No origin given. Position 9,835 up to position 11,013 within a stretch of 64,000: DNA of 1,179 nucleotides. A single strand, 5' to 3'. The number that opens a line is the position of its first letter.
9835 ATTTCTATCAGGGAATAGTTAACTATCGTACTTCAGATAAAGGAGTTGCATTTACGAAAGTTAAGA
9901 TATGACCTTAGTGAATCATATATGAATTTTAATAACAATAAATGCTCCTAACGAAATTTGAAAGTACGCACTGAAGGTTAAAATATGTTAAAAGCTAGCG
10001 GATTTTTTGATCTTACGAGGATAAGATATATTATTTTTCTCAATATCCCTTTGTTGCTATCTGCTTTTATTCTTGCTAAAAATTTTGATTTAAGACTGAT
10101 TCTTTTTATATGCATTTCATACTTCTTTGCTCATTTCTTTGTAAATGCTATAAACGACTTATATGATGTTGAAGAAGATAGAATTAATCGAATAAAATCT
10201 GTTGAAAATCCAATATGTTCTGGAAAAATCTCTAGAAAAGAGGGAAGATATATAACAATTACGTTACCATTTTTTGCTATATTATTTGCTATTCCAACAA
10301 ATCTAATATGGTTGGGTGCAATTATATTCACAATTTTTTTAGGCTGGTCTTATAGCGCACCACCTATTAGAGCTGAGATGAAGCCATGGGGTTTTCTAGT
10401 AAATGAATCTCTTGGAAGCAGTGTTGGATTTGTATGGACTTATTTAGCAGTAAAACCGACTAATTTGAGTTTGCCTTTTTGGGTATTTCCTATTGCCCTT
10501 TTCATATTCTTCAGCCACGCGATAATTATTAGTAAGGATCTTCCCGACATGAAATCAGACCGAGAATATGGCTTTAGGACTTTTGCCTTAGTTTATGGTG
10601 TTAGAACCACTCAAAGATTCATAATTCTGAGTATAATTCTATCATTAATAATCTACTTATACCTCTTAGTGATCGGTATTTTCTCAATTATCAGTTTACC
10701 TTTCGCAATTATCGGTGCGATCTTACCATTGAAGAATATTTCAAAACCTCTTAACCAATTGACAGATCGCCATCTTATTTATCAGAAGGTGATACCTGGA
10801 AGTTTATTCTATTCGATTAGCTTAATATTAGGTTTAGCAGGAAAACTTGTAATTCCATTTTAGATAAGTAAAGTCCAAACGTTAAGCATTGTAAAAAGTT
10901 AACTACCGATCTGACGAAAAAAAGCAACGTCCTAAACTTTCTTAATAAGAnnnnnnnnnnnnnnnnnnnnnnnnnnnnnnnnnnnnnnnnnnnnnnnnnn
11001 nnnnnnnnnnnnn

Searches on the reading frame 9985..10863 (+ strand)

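Call 54: search_protein_families(library=ncbifam, proteins=[window:9985-10863:+], max_evalue=1e-8)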
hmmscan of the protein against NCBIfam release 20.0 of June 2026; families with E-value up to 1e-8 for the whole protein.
window:9985-10863:+ (292 aa): 12 families
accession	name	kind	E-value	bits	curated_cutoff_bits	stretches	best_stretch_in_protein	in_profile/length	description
NF009523.0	PRK12884.1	equivalog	5.5e-25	88.1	269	1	3-258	3-249/279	prenyltransferase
NF009525.0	PRK12887.1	equivalog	1.7e-21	76.9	226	1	34-238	51-254/310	homogentisate phytyltransferase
NF009521.0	PRK12882.1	equivalog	2.4e-17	63.1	296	1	4-247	5-241/280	geranylgeranylglycerol-phosphate geranylgeranyltransferase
NF005742.0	PRK07566.1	equivalog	9.2e-17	61.1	313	1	53-232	82-259/315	chlorophyll synthase ChlG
TIGR01476.1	chlor_syn_BchG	subfamily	7e-15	55.2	212.3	1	52-230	53-228/283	(bacterio)chlorophyll synthase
NF009516.0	PRK12875.1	equivalog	9.3e-15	54.4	205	1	8-228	21-239/292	prenyltransferase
TIGR01475.1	ubiA_other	subfamily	1.7e-13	50.7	180.8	1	8-286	6-278/282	UbiA-like polyprenyltransferase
NF009058.0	PRK12392.1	subfamily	1.1e-12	47.6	494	1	37-227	53-247/333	bacteriochlorophyll c synthase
NF009522.0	PRK12883.1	equivalog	1.8e-11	44.1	353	1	6-246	5-240/279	geranylgeranylglycerol-phosphate geranylgeranyltransferase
NF009608.0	PRK13105.1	equivalog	2.2e-09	36.9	217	1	35-241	38-246/291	prenyltransferase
NF010119.0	PRK13595.1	equivalog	4.2e-09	36.3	248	1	36-266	49-266/292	prenyltransferase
NF009513.0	PRK12872.1-3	equivalog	6e-09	35.8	288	1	6-247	14-253/293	prenyltransferase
